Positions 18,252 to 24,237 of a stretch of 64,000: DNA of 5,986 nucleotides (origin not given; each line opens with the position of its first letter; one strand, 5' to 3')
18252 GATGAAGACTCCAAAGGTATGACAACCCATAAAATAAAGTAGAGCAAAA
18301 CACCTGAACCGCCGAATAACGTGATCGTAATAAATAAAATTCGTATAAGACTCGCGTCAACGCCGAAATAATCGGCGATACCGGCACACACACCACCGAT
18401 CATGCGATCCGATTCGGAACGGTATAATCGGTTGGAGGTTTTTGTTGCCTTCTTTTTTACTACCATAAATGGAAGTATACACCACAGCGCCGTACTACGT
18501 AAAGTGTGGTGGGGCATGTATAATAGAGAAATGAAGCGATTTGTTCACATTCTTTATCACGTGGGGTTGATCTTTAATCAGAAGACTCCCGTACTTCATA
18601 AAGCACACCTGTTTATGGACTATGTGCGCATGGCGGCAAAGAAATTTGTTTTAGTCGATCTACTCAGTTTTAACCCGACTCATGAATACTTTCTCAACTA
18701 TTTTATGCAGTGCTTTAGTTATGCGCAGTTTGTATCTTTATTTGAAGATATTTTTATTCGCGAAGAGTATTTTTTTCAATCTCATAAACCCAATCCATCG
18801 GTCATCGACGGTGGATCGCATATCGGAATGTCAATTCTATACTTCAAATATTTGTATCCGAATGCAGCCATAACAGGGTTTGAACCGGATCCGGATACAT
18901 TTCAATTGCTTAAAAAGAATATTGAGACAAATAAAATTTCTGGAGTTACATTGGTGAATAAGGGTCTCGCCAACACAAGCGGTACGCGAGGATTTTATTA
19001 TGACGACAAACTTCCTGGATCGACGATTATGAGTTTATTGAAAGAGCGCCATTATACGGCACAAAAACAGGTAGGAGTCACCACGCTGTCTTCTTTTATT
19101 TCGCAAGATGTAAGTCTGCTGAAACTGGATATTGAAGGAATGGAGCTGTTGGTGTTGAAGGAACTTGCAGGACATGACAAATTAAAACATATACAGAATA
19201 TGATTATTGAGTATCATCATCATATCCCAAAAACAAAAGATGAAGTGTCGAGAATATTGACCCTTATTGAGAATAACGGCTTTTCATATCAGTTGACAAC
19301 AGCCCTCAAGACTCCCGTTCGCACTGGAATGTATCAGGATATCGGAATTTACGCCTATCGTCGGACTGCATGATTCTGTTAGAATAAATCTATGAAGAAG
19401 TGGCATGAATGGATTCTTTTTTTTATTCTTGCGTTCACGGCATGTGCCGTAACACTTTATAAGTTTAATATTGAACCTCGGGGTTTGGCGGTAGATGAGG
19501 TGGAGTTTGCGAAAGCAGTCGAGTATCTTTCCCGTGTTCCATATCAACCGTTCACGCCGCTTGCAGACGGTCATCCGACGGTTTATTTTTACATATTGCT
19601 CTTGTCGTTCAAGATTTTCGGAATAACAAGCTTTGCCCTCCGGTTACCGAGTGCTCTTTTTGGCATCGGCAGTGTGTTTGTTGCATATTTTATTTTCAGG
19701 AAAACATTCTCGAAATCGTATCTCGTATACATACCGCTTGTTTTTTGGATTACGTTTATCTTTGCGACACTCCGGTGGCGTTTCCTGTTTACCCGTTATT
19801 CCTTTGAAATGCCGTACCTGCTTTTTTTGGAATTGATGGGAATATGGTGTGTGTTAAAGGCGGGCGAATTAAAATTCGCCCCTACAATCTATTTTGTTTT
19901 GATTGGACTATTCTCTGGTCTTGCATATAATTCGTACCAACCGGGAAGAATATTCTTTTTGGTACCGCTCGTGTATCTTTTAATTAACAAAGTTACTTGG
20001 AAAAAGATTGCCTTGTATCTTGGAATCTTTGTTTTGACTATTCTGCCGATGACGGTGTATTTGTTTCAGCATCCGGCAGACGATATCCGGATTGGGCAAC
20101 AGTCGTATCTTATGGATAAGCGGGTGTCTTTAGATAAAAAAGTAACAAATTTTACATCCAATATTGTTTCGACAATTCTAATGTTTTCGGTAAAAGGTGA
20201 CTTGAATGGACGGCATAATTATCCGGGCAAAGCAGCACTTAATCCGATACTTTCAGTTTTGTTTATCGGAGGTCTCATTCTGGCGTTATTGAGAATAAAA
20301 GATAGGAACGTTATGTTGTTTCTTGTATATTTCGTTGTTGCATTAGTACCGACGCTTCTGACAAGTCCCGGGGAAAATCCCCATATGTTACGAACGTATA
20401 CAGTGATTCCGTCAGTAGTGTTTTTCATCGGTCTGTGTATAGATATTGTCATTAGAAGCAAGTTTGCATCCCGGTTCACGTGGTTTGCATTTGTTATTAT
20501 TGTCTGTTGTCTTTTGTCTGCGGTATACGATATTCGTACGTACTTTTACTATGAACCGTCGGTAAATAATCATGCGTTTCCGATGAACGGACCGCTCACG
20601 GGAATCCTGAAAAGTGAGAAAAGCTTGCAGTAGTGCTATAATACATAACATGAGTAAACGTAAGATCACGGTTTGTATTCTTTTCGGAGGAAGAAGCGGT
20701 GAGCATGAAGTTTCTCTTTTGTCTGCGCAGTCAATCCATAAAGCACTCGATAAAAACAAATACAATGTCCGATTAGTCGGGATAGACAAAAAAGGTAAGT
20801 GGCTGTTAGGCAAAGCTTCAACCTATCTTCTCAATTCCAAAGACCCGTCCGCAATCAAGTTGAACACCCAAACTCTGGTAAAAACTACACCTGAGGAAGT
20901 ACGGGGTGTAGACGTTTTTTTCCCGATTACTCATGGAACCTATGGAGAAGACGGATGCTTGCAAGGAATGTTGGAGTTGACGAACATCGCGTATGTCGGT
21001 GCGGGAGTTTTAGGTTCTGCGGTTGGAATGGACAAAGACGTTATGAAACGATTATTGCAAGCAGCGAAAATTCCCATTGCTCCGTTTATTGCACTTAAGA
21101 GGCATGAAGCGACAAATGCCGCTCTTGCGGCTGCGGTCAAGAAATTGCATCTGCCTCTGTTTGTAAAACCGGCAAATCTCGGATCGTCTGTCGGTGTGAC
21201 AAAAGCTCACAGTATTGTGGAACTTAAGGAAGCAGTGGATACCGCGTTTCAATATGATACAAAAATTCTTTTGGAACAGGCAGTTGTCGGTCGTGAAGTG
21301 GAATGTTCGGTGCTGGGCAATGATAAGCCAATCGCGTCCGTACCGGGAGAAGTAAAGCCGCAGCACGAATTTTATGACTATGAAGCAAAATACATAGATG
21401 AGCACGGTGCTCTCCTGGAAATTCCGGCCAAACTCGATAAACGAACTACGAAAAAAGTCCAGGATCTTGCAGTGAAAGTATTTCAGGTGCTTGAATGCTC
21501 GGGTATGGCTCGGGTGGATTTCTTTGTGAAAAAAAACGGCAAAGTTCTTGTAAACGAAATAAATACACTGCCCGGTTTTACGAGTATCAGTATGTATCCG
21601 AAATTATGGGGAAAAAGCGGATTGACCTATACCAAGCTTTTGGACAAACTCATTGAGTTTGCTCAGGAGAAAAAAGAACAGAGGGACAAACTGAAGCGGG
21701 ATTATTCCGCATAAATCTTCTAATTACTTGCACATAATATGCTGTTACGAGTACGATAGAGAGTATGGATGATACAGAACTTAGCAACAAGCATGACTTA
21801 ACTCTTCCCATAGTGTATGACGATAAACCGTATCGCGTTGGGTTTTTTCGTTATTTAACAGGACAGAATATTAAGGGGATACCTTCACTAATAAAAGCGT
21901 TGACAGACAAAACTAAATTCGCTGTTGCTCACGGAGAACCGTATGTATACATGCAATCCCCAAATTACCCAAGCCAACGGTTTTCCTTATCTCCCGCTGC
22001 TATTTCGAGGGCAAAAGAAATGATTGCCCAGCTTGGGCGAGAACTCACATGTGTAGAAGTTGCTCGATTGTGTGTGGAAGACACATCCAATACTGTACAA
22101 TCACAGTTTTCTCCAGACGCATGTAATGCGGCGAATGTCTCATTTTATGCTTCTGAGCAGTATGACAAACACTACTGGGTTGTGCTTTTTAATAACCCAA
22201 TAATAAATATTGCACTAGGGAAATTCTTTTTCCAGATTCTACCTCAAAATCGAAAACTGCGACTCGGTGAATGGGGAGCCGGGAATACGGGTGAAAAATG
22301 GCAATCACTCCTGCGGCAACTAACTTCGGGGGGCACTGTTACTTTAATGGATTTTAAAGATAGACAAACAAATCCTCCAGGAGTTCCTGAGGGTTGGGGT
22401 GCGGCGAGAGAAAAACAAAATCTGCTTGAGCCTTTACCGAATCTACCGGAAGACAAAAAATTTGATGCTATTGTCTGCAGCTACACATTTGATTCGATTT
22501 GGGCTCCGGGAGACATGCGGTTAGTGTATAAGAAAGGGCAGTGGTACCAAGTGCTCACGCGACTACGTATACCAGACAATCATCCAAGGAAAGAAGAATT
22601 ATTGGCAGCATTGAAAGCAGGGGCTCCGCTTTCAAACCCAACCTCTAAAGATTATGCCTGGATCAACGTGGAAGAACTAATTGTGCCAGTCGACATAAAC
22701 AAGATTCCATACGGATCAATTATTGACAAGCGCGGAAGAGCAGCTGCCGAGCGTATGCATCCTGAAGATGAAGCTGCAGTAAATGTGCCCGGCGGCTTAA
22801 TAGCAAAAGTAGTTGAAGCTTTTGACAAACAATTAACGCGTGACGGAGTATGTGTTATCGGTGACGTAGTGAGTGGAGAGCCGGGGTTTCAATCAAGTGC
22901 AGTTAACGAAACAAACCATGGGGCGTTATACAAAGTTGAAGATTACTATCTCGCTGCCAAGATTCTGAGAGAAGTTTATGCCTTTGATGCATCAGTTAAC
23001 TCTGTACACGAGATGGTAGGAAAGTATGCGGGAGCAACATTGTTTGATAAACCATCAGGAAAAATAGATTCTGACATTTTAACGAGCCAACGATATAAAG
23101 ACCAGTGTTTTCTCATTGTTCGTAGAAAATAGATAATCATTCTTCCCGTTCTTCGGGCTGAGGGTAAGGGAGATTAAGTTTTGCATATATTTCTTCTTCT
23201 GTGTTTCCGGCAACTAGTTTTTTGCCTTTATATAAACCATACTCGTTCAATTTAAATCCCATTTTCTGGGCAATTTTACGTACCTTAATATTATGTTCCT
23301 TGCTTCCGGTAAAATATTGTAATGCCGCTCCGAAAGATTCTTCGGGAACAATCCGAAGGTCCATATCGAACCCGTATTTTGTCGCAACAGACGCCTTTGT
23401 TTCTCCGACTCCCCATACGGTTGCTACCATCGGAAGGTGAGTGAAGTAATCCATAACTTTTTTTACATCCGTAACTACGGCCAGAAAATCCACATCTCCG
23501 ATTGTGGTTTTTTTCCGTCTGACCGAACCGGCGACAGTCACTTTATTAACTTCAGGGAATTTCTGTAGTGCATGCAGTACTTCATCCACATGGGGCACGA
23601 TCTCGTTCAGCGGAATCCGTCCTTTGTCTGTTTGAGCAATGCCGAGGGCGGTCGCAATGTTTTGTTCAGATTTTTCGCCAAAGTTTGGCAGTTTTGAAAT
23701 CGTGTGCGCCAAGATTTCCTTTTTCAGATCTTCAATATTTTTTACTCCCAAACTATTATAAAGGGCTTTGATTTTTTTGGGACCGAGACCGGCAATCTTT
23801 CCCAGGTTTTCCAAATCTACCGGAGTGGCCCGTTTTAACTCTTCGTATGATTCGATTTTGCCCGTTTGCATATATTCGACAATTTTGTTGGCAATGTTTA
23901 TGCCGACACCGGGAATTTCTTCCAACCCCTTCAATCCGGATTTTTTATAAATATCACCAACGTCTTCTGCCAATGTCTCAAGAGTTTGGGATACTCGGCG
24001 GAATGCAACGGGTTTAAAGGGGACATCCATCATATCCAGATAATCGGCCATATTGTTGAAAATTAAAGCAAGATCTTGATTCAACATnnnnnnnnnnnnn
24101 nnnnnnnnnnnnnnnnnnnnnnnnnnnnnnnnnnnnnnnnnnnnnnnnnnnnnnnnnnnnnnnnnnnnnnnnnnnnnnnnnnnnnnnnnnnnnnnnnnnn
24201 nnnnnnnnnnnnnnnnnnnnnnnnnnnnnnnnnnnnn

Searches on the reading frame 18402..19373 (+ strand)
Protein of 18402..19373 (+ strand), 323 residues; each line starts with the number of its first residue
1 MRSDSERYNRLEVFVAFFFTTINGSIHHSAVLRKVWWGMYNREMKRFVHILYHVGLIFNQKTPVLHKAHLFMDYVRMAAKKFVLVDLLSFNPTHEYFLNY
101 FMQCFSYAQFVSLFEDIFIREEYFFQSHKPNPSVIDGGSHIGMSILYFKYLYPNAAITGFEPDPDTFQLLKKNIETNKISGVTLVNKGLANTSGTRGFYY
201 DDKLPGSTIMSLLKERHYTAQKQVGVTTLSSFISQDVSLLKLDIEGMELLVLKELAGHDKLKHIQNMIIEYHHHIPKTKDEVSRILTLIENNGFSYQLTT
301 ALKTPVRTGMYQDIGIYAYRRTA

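Call 11: search_protein_families(library=pfam, proteins=[window:18402-19373:+], max_evalue=0.001)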
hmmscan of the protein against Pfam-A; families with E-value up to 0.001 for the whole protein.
window:18402-19373:+ (323 aa): 1 family
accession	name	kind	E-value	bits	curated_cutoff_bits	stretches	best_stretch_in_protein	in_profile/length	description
PF05050.19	Methyltransf_21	-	1.2e-15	58.5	22.7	1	138-296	3-173/173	Methyltransferase FkbM domain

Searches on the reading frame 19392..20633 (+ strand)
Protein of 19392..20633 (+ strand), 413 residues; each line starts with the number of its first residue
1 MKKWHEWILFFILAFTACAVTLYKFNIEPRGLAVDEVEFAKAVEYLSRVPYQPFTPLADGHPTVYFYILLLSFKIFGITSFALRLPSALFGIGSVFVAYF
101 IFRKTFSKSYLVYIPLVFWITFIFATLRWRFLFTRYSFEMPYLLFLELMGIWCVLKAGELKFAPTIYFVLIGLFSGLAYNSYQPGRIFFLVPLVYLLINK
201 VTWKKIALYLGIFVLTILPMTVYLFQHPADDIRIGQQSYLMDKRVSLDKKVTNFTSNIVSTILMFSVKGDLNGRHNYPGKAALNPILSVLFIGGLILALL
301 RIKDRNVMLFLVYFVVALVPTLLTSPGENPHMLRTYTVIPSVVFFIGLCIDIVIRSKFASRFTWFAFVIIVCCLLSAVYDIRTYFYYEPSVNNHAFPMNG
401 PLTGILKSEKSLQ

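Call 12: search_protein_families(library=pfam, proteins=[window:19392-20633:+], max_evalue=0.001)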
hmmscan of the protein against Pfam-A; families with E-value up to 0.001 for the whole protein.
window:19392-20633:+ (413 aa): 1 family
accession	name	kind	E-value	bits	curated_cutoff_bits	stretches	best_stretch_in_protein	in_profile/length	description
PF13231.12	PMT_2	-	2.3e-11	44.6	26.1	1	61-220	2-155/160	Dolichyl-phosphate-mannose-protein mannosyltransferase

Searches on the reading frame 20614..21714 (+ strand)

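Call 12: search_protein_families(library=pfam, proteins=[window:20614-21714:+], max_evalue=0.001)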
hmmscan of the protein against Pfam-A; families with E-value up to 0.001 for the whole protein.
window:20614-21714:+ (366 aa): 7 families
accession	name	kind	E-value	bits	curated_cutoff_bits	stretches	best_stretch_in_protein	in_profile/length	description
PF07478.18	Dala_Dala_lig_C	-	8.2e-77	257.7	24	1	147-348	1-204/204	D-ala D-ala ligase C-terminus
PF01820.27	Dala_Dala_lig_N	-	1e-34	120.1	34.6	1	20-130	2-121/121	D-ala D-ala ligase N-terminus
PF02222.28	ATP-grasp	-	2.3e-13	50.6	27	1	147-317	2-160/179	ATP-grasp domain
PF02786.22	CPSase_L_D2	-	7.5e-08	32.6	19.8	1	140-318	1-178/211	Carbamoyl-phosphate synthase L chain, ATP binding domain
PF01071.24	GARS_A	-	9.5e-05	22.7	27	1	140-243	2-108/194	Phosphoribosylglycinamide synthetase, ATP-grasp (A) domain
PF14397.11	ATPgrasp_ST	-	0.00039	20.1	31.4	0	280-327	216-263/278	Sugar-transfer associated ATP-grasp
PF13535.11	ATP-grasp_4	-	0.00065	19.8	27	0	179-319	2-151/160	ATP-grasp domain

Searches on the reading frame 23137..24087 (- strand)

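Call 12: search_protein_families(library=pfam, proteins=[window:23137-24087:-], max_evalue=0.001)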
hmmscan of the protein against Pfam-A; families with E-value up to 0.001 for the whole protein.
window:23137-24087:- (316 aa): 8 families
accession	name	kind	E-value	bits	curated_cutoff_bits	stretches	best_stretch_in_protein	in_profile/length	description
PF14791.11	DNA_pol_B_thumb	-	9.1e-25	86.7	25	1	255-315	1-63/63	DNA polymerase beta thumb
PF14520.12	HHH_5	-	1.3e-12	48.4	27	1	94-148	3-55/57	Helix-hairpin-helix domain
PF14716.13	HHH_8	-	4.2e-12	46.7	30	1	1-77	1-72/73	Helix-hairpin-helix domain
PF14792.12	DNA_pol_B_palm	-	2e-07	31.7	25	1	157-210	1-54/113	DNA polymerase beta palm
PF12836.13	HHH_3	-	4.4e-06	27.1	27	0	55-86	16-48/65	Helix-hairpin-helix motif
PF10391.15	DNA_pol_lambd_f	-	2.6e-05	24.4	29.8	0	95-124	3-31/51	Fingers domain of DNA polymerase lambda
PF11731.14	Cdd1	-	5.4e-05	23.7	25.5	0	50-92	3-41/86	Pathogenicity locus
PF00633.29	HHH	-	0.00023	21.3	24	0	54-72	12-30/30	Helix-hairpin-helix motif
